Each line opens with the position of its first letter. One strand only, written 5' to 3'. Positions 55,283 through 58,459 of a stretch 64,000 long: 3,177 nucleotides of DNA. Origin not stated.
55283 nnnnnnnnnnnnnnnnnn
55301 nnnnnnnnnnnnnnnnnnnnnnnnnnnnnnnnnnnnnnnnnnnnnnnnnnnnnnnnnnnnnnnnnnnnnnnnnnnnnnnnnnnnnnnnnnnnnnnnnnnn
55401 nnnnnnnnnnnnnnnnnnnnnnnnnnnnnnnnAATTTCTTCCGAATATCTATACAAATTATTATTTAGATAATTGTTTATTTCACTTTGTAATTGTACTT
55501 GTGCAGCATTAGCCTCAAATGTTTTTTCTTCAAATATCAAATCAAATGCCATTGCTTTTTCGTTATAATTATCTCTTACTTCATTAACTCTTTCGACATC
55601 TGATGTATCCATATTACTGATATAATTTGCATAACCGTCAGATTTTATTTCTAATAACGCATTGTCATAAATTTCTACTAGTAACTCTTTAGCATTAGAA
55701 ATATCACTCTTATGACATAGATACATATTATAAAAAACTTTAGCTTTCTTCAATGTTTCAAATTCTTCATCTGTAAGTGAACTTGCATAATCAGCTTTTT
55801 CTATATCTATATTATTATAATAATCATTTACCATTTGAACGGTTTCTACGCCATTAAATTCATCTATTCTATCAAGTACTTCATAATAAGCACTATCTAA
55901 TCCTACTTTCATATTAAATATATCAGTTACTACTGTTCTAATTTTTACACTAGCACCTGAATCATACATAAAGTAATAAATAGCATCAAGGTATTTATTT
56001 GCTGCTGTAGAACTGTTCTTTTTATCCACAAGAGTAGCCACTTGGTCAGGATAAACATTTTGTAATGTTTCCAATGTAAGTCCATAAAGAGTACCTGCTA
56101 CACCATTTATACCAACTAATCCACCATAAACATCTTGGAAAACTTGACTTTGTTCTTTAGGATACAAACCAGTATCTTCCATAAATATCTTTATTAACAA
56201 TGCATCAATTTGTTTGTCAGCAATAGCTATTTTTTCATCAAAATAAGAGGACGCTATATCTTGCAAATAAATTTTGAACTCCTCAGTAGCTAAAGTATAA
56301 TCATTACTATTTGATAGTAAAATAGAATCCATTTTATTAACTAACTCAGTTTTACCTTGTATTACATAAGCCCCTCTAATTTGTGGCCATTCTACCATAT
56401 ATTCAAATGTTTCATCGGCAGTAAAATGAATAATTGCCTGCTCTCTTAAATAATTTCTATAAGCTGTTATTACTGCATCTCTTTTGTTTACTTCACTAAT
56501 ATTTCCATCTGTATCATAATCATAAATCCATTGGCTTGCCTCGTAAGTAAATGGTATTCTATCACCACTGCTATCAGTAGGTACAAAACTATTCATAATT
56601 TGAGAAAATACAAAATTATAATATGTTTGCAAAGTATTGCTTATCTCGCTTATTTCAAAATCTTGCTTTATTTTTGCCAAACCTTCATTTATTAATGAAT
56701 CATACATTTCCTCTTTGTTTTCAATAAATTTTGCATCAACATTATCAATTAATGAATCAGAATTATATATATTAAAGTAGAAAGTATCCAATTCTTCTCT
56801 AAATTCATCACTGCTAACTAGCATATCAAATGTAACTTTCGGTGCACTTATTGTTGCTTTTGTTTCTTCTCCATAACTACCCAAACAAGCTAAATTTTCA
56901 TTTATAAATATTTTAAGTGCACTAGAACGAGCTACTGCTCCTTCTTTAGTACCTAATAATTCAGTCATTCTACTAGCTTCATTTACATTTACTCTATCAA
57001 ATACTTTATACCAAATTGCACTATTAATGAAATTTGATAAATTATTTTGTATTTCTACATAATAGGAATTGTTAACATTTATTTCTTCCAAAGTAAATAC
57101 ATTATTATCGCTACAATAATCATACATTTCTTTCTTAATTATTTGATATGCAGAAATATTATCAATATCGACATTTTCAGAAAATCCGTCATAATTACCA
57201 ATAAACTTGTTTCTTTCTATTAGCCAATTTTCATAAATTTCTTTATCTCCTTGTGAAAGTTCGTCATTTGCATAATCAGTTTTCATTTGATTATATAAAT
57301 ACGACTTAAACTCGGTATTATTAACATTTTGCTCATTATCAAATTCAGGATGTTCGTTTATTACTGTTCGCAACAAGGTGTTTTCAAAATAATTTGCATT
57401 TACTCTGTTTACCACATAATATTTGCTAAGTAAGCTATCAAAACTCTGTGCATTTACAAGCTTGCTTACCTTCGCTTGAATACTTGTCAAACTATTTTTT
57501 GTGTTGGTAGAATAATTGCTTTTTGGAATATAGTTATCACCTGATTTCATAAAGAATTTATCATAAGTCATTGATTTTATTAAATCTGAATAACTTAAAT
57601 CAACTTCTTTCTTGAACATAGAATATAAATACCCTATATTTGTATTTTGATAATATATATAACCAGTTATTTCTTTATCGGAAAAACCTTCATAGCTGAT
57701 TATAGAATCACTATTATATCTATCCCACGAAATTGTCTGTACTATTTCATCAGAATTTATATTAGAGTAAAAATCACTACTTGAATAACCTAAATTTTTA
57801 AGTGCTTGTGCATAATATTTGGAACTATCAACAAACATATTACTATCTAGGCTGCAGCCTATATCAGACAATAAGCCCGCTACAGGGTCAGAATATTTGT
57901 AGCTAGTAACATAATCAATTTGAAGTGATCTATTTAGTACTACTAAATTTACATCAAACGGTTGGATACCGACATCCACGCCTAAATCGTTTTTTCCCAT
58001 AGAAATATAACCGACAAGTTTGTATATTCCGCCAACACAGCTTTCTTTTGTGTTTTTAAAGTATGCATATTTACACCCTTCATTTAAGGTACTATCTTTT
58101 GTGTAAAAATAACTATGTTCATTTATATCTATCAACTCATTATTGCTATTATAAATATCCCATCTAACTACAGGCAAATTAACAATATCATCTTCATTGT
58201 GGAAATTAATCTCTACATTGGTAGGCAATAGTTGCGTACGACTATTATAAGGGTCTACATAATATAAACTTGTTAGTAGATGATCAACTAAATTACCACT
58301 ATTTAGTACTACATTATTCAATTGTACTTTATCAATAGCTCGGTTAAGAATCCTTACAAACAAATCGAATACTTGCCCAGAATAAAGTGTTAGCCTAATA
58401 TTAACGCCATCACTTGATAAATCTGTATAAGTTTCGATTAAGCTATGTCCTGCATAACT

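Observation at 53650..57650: Central block of about 1,300 aa, apparently all-alpha and with no recognisable motif, inserted between beta-module arrays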

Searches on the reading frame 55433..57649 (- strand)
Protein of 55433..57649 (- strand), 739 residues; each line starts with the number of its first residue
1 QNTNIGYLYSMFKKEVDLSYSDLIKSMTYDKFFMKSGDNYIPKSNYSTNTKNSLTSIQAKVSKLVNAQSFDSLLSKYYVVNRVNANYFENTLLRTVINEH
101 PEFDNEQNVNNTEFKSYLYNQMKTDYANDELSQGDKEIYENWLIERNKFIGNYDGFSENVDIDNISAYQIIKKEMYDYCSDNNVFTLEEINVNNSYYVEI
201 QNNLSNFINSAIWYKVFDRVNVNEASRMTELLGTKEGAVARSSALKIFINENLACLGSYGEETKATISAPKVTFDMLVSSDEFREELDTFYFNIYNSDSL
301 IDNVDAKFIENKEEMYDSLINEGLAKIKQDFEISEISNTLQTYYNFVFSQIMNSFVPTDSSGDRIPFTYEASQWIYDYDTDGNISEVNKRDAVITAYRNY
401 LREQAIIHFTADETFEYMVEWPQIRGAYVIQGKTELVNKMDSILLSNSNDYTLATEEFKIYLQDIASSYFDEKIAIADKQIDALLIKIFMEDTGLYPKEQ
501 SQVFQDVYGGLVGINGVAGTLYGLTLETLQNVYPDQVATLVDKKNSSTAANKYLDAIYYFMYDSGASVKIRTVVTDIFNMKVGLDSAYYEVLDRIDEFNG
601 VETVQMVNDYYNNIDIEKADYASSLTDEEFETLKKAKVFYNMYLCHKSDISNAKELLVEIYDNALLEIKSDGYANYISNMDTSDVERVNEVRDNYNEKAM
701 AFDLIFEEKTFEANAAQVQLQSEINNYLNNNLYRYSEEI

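Call 40: search_solved_structures(query=A2, max_evalue=1)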
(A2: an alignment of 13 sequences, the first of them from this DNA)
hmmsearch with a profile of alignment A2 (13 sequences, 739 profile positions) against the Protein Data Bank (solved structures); distinct sequences matched with E-value up to 1: 0.

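Call 42: search_protein_families(library=pfam, alignment_id=A2, max_evalue=0.1)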
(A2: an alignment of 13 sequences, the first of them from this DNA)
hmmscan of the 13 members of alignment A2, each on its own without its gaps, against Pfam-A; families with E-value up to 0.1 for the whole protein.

A. member 1, seq(739 aa): 0 families

B. families by the number of members that match (of 13 scanned): 10 families
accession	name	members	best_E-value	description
PF00079.25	Serpin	1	0.0024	Serpin (serine protease inhibitor)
PF21429.2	Gp44_C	1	0.0096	Sliding-clamp-loader large subunit, C-terminal domain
PF16933.10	PelG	1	0.023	Putative exopolysaccharide Exporter (EPS-E)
PF05128.17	DUF697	1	0.025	Domain of unknown function (DUF697)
PF11046.13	HycA_repressor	1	0.026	Transcriptional repressor of hyc and hyp operons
PF08946.15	Osmo_CC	1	0.029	Osmosensory transporter coiled coil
PF05470.18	eIF-3c_N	1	0.042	Eukaryotic translation initiation factor 3 subunit 8 N-terminus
PF01193.29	RNA_pol_L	1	0.054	RNA polymerase Rpb3/Rpb11 dimerisation domain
PF09150.15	Carot_N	1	0.091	Orange carotenoid protein, N-terminal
PF21585.2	A-ATP_synth_H_N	1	0.092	Archaeal A-ATP synthase, subunit H, N-terminal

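Call 51: predict_structure(alignment_id=A2)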
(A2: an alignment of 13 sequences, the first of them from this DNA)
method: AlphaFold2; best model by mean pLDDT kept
length: 739 residues; sequences in the alignment: 13
mean_pLDDT: 83.3   pTM: 0.53
mean pLDDT of the five models: 83.3, 81.8, 80.1, 78.7, 78.6
residues with pLDDT >= 90: 388; 70-90: 235; 50-70: 43; < 50: 73
segments of 3 or more residues with pLDDT < 50: 1-3, 252-265, 268-280, 282-308, 310-316, 732-739
pLDDT, mean of each block of 10 residues (from residue 1): 62 88 93 84 92 92 92 90 83 79 61 88 92 88 92 79 85 93 88 91 91 89 84 87 83 41 47 44 43 34 46 50 61 72 90 94 93 93 93 96 94 88 93 94 95 94 96 96 90 73 88 82 94 93 90 91 91 94 94 88 92 89 88 95 88 88 92 89 88 94 95 86 75 41
secondary structure, 60 per line:
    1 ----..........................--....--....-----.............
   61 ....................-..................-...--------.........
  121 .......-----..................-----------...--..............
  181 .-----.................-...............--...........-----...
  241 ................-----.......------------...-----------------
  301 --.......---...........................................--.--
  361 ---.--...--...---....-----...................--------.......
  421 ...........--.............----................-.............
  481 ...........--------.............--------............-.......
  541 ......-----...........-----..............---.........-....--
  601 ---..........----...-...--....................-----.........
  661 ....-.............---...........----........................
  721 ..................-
elements in order (helices of 4 or more, strands of 3 or more residues): H5-30 E33-36 E39-42 H48-80 H82-99 H112-127 H133-150 H167-181 H187-203 H205-219 H222-232 H238-256 E262-268 E303-309 H313-355 E367-369 E372-374 H378-381 H387-405 H414-431 H434-446 H451-466 H468-491 H500-512 H521-532 H534-546 H552-562 H568-581 H585-593 H595-598 H604-613 H627-646 H652-664 H666-678 H682-692 H697-738

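Call 86: find_homologous_proteins(query=A2, max_evalue=0.001)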
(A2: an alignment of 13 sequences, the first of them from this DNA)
Query A2 (13 sequences): 8000 candidates shared short words with the query, none scored E <= 0.001.

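Call 88: fold_search(model_id=the predicted structure, library=viral)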
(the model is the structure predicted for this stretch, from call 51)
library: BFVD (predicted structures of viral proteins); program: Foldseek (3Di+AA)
matches with E <= 10: 378; with E <= 0.001: 0
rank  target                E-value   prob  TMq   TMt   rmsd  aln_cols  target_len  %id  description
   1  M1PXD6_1              5.3e-02  0.21  0.09  0.07  38.8       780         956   10  (no name in the UniProt tables at hand)
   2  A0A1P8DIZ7            6.6e-02  0.13  0.08  0.06  39.1       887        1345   11  (no name in the UniProt tables at hand)
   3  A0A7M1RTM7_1          1.3e-01  0.10  0.10  0.06  38.2      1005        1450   12  Uncharacterized protein [uncultured phage cr130_1]
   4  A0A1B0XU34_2          1.4e-01  0.08  0.08  0.07  37.4       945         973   12  (no name in the UniProt tables at hand)
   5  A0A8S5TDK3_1          1.4e-01  0.08  0.08  0.08  43.7       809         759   12  Tape measure domain protein [Siphoviridae sp. ctNnX9]
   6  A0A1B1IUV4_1          2.0e-01  0.08  0.08  0.06  37.4       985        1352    9  (no name in the UniProt tables at hand)
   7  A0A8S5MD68            2.1e-01  0.09  0.08  0.05  39.7       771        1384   11  Minor tail protein [Siphoviridae sp. cti6f5]
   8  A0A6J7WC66            2.7e-01  0.08  0.06  0.06  32.1       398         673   12  Uncharacterized protein [uncultured Caudovirales phage]
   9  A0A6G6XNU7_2          2.7e-01  0.05  0.06  0.04  67.5       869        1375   10  (no name in the UniProt tables at hand)
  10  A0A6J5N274            2.9e-01  0.10  0.08  0.09  52.2       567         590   11  Uncharacterized protein [uncultured Caudovirales phage]
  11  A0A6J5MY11            3.0e-01  0.11  0.08  0.11  27.0       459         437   13  Uncharacterized protein [uncultured Caudovirales phage]
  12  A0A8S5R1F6            3.1e-01  0.06  0.07  0.06  41.5       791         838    8  Minor tail protein [Myoviridae sp. cteBs22]
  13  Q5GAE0                3.1e-01  0.06  0.08  0.05  63.8       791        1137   11  Methyl-accepting transducer domain-containing protein [Grouper iridovirus]
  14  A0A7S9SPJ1            3.3e-01  0.11  0.10  0.11  39.3       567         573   12  (no name in the UniProt tables at hand)
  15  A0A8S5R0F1            3.6e-01  0.10  0.07  0.12  20.4       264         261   14  Uncharacterized protein (Fragment) [Myoviridae sp. ctxjh1]
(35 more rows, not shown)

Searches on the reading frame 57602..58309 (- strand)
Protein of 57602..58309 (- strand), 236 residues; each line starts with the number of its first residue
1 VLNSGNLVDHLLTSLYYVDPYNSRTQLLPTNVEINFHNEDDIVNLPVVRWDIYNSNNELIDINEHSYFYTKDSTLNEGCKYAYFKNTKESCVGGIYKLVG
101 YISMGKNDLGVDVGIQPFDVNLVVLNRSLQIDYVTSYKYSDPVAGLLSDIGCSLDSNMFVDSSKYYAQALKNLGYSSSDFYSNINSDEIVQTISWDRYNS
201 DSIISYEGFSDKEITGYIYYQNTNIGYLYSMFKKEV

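Call 98: find_related_loci(query=A5, collection=metagenome_contigs, flank=10000)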
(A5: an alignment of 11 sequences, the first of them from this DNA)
Query A5 (236 aa) in metagenome_contigs; peptide patterns used: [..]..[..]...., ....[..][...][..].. (x = any residue, [..] = any of these).
136 stretches matched a pattern; 4 encode a relative of the query (tblastn E <= 1e-3); 4 distinct loci.
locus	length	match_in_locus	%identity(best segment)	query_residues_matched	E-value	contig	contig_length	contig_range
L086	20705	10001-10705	49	1-236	5e-68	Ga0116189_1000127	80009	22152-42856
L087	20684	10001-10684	48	11-236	1e-65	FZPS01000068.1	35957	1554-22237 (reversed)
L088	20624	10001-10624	29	12-236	4e-24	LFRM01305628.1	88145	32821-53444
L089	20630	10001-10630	32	12-236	1e-22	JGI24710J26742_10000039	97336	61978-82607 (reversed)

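Call 103: search_protein_families(library=pfam, proteins=[L088:10481-15280:+, L089:10544-15403:+], max_evalue=1)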
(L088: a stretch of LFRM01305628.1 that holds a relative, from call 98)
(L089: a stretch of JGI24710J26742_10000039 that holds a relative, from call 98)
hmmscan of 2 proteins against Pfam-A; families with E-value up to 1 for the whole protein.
L088:10481-15280:+ (1600 aa): 7 families
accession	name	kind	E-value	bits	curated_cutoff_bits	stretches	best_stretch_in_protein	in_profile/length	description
PF15615.11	TerB_C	-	0.0041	17.8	26.3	1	317-364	101-147/148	TerB-C domain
PF02258.22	SLT_beta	-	0.04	14.4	27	1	169-202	12-45/70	Shiga-like toxin beta subunit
PF06881.16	Elongin_A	-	0.074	14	29.8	1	122-182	24-84/105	RNA polymerase II transcription factor SIII (Elongin) subunit A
PF08781.15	DP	-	0.1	12.9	24.7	0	983-1015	8-40/138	Transcription factor DP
PF03937.21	Sdh5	-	0.2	12.1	27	0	1000-1032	15-47/76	Flavinator of succinate dehydrogenase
PF21893.1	DUF6918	-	0.44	11.4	27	0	1091-1136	80-125/141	Family of unknown function (DUF6918)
PF14644.12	DUF4456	-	0.51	10.5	27.5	0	950-1033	21-104/210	Domain of unknown function (DUF4456)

L089:10544-15403:+ (1620 aa): 2 families
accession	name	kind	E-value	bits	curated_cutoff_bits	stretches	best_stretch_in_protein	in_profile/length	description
PF25437.1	BRWD1_N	-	0.088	13.5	27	1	149-214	34-88/90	BRWD1-like, N-terminal domain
PF06628.17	Catalase-rel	-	0.6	10.7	30.1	0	1429-1444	13-28/65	Catalase-related immune-responsive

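Call 108: find_related_loci(query=A5, collection=viral_contigs, flank=2000)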
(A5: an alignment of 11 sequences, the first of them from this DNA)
Query A5 (236 aa) in viral_contigs; peptide patterns used: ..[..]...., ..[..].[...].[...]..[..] (x = any residue, [..] = any of these).
45 stretches matched a pattern, but none encodes a relative of the query by tblastn (E <= 1e-3).
